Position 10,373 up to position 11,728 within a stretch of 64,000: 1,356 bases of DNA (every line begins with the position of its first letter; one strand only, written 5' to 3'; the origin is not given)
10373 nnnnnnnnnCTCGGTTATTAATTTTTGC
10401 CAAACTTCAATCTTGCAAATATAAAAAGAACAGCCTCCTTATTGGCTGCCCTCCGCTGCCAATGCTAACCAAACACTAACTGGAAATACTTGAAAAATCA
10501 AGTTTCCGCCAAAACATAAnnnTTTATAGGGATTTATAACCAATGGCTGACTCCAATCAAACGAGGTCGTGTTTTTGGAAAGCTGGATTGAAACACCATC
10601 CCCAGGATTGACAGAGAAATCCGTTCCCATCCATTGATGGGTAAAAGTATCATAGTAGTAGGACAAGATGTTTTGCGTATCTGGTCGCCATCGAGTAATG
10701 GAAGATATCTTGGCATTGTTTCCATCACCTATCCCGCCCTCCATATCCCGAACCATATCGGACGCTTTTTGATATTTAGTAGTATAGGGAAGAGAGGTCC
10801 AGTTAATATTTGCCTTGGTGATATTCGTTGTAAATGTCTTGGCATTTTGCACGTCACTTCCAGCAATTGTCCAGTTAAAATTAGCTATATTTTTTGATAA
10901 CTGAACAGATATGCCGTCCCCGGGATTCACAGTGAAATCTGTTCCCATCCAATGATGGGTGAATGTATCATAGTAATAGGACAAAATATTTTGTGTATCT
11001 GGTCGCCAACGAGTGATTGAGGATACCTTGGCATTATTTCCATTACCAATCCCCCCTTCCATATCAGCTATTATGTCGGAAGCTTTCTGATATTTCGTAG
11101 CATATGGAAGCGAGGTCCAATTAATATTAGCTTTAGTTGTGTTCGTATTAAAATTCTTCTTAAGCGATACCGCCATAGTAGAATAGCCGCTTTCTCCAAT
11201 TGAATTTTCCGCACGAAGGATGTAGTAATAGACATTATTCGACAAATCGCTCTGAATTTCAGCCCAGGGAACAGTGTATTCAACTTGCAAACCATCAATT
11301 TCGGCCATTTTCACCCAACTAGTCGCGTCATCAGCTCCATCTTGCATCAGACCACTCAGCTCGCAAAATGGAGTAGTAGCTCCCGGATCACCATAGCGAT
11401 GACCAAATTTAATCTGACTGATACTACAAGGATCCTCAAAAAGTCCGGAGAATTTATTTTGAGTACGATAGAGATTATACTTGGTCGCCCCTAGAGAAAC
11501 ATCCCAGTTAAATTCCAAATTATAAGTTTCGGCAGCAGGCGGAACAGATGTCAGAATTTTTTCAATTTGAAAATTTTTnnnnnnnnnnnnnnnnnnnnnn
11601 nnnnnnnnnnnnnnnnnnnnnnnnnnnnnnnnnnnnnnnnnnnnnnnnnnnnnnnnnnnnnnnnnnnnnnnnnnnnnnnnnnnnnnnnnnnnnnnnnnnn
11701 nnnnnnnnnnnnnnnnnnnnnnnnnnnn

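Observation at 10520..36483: About 27-kb minus-strand cell-surface locus of giant secreted proteins (5107 aa, 1755 aa, 1067 aa beta-helix, 397 aa, TPR anchor)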

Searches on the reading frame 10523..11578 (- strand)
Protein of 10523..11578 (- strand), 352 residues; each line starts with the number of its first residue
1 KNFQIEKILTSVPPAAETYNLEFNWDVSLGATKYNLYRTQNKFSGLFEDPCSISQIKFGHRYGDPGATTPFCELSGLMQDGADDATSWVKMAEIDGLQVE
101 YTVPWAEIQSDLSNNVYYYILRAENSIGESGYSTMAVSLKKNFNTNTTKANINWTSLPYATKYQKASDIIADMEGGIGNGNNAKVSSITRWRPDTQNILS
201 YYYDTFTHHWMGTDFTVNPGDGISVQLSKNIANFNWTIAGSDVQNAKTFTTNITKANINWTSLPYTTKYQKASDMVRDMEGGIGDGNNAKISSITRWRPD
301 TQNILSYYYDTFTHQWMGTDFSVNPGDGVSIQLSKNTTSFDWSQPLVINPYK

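Call 66: find_homologous_proteins(query=A6, max_evalue=0.00001)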
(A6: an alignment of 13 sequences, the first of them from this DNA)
Query A6 (13 sequences) (352 aa, profile of the alignment): 4 proteins with E <= 0.00001 among 5156 candidates.
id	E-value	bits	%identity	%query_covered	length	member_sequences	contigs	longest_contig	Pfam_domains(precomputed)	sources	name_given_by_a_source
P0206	1.0e-151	523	53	100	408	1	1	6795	-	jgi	-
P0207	5.3e-144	498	47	100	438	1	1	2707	-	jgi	jgi:hypothetical protein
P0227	9.5e-138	477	45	90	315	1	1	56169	-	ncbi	-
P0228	1.2e-125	437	41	99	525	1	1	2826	-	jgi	jgi:hypothetical protein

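Call 74: predict_structure(alignment_id=A7)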
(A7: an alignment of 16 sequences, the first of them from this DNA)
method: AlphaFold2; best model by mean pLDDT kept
length: 352 residues; sequences in the alignment: 16
mean_pLDDT: 86.6   pTM: 0.85
mean pLDDT of the five models: 86.6, 86.1, 85.9, 84.8, 80.9
residues with pLDDT >= 90: 160; 70-90: 174; 50-70: 18; < 50: 0
segments of 3 or more residues with pLDDT < 50: none
pLDDT, mean of each block of 10 residues (from residue 1): 91 91 90 92 78 76 75 67 89 90 93 90 82 88 83 87 94 91 92 82 93 90 87 90 85 82 88 94 89 85 87 93 84 89 79 53
secondary structure, 60 per line:
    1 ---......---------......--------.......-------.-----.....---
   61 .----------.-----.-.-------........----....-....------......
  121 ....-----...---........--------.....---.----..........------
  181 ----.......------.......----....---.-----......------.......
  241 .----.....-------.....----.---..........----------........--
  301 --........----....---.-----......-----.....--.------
elements in order: E4-9 E19-24 E33-39 H53-57 E88-95 E100-103 H105-108 E115-124 E130-132 E136-143 E152-156 H166-174 E185-191 E198-204 E209-212 E222-227 E234-241 E246-250 E258-262 H272-280 E291-298 E303-310 E315-318 E328-333 E339-343

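Call 76: fold_search(model_id=the predicted structure, library=pdb)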
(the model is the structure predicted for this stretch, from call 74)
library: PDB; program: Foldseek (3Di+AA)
matches with E <= 10: 1327; with E <= 0.001: 10
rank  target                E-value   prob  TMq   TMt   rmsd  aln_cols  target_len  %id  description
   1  5e53_D                1.1e-04  0.75  0.17  0.19  22.9       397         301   11  Crystal structure of chicken CNTN1 FN1-FN3 domains (released 2016-08-31)
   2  6xi3                  2.6e-04  0.80  0.18  0.16  27.7       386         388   10  Crystal structure of tetra-tandem repeat in extending region of large adhesion protein (released 2020-10-14)
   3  6x3a                  3.0e-04  0.84  0.20  0.23  30.0       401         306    8  Crystal structure of the FN4-FN6 domains of human PTPRD (released 2021-05-26)
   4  6xay_B                3.4e-04  0.92  0.20  0.25  25.5       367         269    8  Structure of a fragment of human fibronectin containing the 10th, 11th and 12th type III domains (released 2021-06-09)
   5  8peq_A                3.6e-04  0.87  0.19  0.22  23.7       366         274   11  Complex of diubiquitin-derived artificial binding protein (Affilin) variant Af2 with its target oncofetal fibronectin  (released 2024-06-26)
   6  5e4s                  5.5e-04  0.57  0.16  0.19  23.0       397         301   10  Crystal structure of mouse CNTN4 FN1-FN3 domains (released 2016-08-31)
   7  3pvm_B                5.8e-04  0.57  0.18  0.07  22.1       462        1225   10  Structure of Complement C5 in Complex with CVF (released 2011-01-19)
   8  7ne1_B                5.8e-04  0.47  0.15  0.17  30.2       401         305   11  Structure of the complex between Netrin-1 and its receptor Neogenin (released 2021-03-31)
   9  7mrk_D                6.9e-04  0.54  0.16  0.19  23.4       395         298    9  Chicken CNTN4 APP complex (released 2022-01-05)
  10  4gh7_B                8.1e-04  0.80  0.17  0.22  23.5       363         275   10  Crystal structure of Anticalin N7A in complex with oncofetal fibronectin fragment Fn7B8 (released 2012-12-26)
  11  6tpt                  1.0e-03  0.98  0.20  0.34  18.4       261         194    9  Crystal structures of FNIII domain three and four of the human leucocyte common antigen-related protein, LAR (released 2020-05-13)
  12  5e53_B                1.2e-03  0.54  0.18  0.21  24.1       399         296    8  Crystal structure of chicken CNTN1 FN1-FN3 domains (released 2016-08-31)
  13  3l5j_A                1.5e-03  0.51  0.15  0.19  22.4       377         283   11  Crystal structure of FnIII domains of human GP130 (Domains 4-6) (released 2010-05-12)
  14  8qy6_A                1.8e-03  0.75  0.19  0.12  22.8       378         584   12  Structure of interleukin 6 (gp130 P496L mutant). (released 2024-02-21)
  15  5irb_B                2.0e-03  0.47  0.18  0.19  30.6       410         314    9  Structural insight into host cell surface retention of a 1.5-MDa bacterial ice-binding adhesin (released 2017-07-19)
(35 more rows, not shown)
